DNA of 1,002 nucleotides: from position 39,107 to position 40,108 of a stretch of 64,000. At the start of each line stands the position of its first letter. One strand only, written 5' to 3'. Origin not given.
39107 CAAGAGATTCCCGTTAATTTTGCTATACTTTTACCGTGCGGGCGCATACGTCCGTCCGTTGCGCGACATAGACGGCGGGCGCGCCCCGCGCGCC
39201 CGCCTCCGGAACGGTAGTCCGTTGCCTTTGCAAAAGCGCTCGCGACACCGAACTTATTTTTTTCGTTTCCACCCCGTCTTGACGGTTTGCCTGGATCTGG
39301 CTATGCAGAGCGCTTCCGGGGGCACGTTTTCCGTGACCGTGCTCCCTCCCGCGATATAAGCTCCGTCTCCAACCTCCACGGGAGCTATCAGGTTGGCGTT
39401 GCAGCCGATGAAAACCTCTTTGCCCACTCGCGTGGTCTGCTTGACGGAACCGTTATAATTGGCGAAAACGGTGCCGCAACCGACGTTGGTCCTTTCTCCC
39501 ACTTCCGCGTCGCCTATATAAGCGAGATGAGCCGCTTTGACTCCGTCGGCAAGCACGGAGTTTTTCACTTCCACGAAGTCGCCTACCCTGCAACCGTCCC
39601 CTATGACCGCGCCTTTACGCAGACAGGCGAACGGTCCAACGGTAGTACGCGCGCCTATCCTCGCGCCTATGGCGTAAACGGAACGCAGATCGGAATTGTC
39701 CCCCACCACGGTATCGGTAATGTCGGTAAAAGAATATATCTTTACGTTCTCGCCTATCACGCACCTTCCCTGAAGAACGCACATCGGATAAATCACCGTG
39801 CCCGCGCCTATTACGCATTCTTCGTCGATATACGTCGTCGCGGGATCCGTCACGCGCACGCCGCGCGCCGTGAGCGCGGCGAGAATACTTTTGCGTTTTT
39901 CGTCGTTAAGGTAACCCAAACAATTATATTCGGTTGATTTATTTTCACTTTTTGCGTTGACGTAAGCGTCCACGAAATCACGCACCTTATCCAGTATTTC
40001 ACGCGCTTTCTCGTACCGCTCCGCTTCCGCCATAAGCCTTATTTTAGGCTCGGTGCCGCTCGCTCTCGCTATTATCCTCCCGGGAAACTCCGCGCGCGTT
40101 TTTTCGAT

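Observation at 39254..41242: Apparent GlmM::GlmU-acetyltransferase fusion lacking the uridylyltransferase domain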

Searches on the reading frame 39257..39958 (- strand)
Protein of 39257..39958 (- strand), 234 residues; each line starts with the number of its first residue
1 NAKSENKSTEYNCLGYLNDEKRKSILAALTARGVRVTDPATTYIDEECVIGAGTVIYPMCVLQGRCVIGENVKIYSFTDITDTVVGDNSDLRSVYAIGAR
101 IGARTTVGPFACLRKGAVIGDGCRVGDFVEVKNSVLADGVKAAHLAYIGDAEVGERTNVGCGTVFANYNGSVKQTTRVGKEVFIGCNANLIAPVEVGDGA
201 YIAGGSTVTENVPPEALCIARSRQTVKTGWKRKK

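Call 29: find_homologous_proteins(query=window:39257-39958:-, max_evalue=1e-10)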
Query seq(234 aa) (234 aa): 2361 proteins with E <= 1e-10 among 8000 candidates; the best 120 are listed.
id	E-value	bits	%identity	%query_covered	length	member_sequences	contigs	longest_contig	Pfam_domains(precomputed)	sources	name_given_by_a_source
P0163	5.6e-85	303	58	98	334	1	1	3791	PF14602.13,PF00132.31,PF25087.2,PF25084.2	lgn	-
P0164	8.5e-84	299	63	97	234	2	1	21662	PF00132.31,PF25087.2,PF25084.2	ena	-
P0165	1.3e-83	298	59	97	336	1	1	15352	PF00132.31,PF25087.2,PF25084.2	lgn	-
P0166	5.9e-83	296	62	91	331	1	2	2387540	PF14602.13,PF00132.31,PF25087.2,PF25084.2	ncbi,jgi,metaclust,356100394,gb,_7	jgi:N-acetylglucosamine-1-phosphate uridyltransferase (contains nucleotidyltransferase and I-patch a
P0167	1.5e-82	295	59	96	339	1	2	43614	PF14602.13,PF00132.31,PF25087.2,PF25084.2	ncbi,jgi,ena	ncbi:MAG: DapH/DapD/GlmU-related protein [Clostridia bacterium]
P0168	5.5e-82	293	65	90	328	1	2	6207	PF14602.13,PF00132.31,PF25087.2,PF25084.2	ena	-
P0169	2.3e-81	291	66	83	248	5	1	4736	PF14602.13,PF00132.31,PF25087.2,PF25084.2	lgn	-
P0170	2.0e-80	288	63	87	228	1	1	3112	PF14602.13,PF00132.31,PF25087.2,PF25084.2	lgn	-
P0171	2.8e-80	287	64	90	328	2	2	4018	PF14602.13,PF00132.31,PF25087.2,PF25084.2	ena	-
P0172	4.2e-80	287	62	91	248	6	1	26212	PF14602.13,PF00132.31,PF25087.2,PF25084.2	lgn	-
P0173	3.3e-79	284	61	88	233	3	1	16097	PF14602.13,PF00132.31,PF25087.2,PF25084.2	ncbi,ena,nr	ncbi:MAG: DapH/DapD/GlmU-related protein [Clostridia bacterium]|nr:DapH/DapD/GlmU-related protein [C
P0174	2.1e-78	281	67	83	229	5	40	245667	PF14602.13,PF00132.31,PF25087.2,PF25084.2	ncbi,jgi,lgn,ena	jgi:bifunctional UDP-N-acetylglucosamine pyrophosphorylase/glucosamine-1-phosphate N-acetyltransfera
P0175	3.8e-78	280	59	91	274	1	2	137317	PF14602.13,PF00132.31,PF25087.2,PF25084.2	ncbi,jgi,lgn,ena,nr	ncbi:MAG: hypothetical protein FWD49_00260 [Firmicutes bacterium]|nr:hypothetical protein [Bacillota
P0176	1.5e-77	278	58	94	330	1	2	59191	PF14602.13,PF00132.31,PF25087.2,PF25084.2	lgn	-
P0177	2.4e-77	278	56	91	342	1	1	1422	PF14602.13,PF00132.31,PF25087.2,PF25084.2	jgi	-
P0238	2.9e-70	254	56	91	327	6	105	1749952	PF14602.13,PF00132.31,PF25087.2,PF25084.2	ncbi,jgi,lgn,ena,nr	ncbi:MAG: DapH/DapD/GlmU-related protein [Bacillota bacterium]|jgi:bifunctional UDP-N-acetylglucosam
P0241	6.0e-70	253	54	91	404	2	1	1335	PF00483.30,PF14602.13,PF00132.31,PF25087.2,PF25084.2,PF12804.14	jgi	-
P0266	1.9e-66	242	52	91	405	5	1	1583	PF14602.13,PF00132.31,PF25087.2,PF25084.2,PF24894.2,PF12804.14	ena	-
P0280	3.3e-65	238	54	91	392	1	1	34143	PF14602.13,PF00132.31,PF25087.2,PF25084.2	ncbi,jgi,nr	ncbi:MAG: hypothetical protein LBQ40_04325 [Clostridiales bacterium]|jgi:bifunctional N-acetylglucos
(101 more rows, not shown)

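Call 31: find_encoding_contigs(protein=P0166, flank=10000, max_places=2)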
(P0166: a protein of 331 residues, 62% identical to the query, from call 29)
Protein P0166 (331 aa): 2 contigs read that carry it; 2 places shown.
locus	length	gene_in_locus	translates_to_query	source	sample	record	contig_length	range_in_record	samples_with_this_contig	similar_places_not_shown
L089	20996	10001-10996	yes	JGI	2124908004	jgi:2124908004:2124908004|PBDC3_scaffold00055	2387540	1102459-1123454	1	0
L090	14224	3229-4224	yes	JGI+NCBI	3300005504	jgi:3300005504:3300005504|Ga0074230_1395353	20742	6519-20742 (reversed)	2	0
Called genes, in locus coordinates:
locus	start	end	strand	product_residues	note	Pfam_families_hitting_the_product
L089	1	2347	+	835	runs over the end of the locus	-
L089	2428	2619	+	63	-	-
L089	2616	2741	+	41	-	-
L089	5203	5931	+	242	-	-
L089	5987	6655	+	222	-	PF01048:PNP_UDP_1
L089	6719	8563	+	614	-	PF13727:CoA_binding_3, PF02254:TrkA_N (faint), PF00106:adh_short (weak), PF01073:3Beta_HSD, PF01370:Epimerase, PF02719:Polysacc_synt_2, PF04321:RmlD_sub_bind, PF16363:GDP_Man_Dehyd, +1 more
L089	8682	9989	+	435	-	PF02878:PGM_PMM_I, PF02879:PGM_PMM_II, PF02880:PGM_PMM_III, PF00408:PGM_PMM_IV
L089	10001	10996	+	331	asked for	PF14602:Hexapep_2 (faint), PF25084:LbH_EIF2B (weak), PF00132:Hexapep, PF25084:LbH_EIF2B (weak), PF25087:GMPPB_C, PF00132:Hexapep (weak)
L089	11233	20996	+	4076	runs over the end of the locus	PF09479:Flg_new (faint), PF18998:Flg_new_2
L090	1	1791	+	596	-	?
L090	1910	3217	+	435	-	PF02878:PGM_PMM_I, PF02879:PGM_PMM_II, PF02880:PGM_PMM_III, PF00408:PGM_PMM_IV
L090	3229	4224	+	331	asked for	PF14602:Hexapep_2 (faint), PF25084:LbH_EIF2B (weak), PF00132:Hexapep, PF25084:LbH_EIF2B (weak), PF25087:GMPPB_C, PF00132:Hexapep (weak)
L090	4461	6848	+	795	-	PF09479:Flg_new (faint), PF18998:Flg_new_2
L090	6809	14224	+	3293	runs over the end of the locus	PF18998:Flg_new_2 (faint)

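Call 32: find_encoding_contigs(protein=P0165, flank=10000, max_places=2)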
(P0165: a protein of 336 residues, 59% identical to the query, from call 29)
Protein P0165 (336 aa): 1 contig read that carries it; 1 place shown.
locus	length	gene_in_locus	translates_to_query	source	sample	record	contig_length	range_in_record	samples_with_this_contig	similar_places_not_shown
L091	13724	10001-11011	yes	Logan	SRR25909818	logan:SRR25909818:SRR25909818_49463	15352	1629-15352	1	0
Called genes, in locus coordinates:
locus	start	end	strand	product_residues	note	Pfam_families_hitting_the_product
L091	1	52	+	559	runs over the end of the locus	?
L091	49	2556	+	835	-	PF02368:Big_2 (faint), PF21461:HL_N-beta (faint), PF13229:Beta_helix (weak)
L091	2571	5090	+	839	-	PF21461:HL_N-beta (faint)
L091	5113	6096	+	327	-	-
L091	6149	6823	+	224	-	PF01048:PNP_UDP_1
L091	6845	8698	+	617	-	PF13727:CoA_binding_3, PF00106:adh_short (weak), PF01073:3Beta_HSD, PF01370:Epimerase, PF02719:Polysacc_synt_2, PF04321:RmlD_sub_bind, PF16363:GDP_Man_Dehyd, PF13460:NAD_binding_10 (weak), +1 more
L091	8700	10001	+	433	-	PF02878:PGM_PMM_I, PF02879:PGM_PMM_II, PF02880:PGM_PMM_III, PF00408:PGM_PMM_IV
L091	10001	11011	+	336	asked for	PF00132:Hexapep, PF25084:LbH_EIF2B (weak), PF25087:GMPPB_C (weak), PF00132:Hexapep (weak)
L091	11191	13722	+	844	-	?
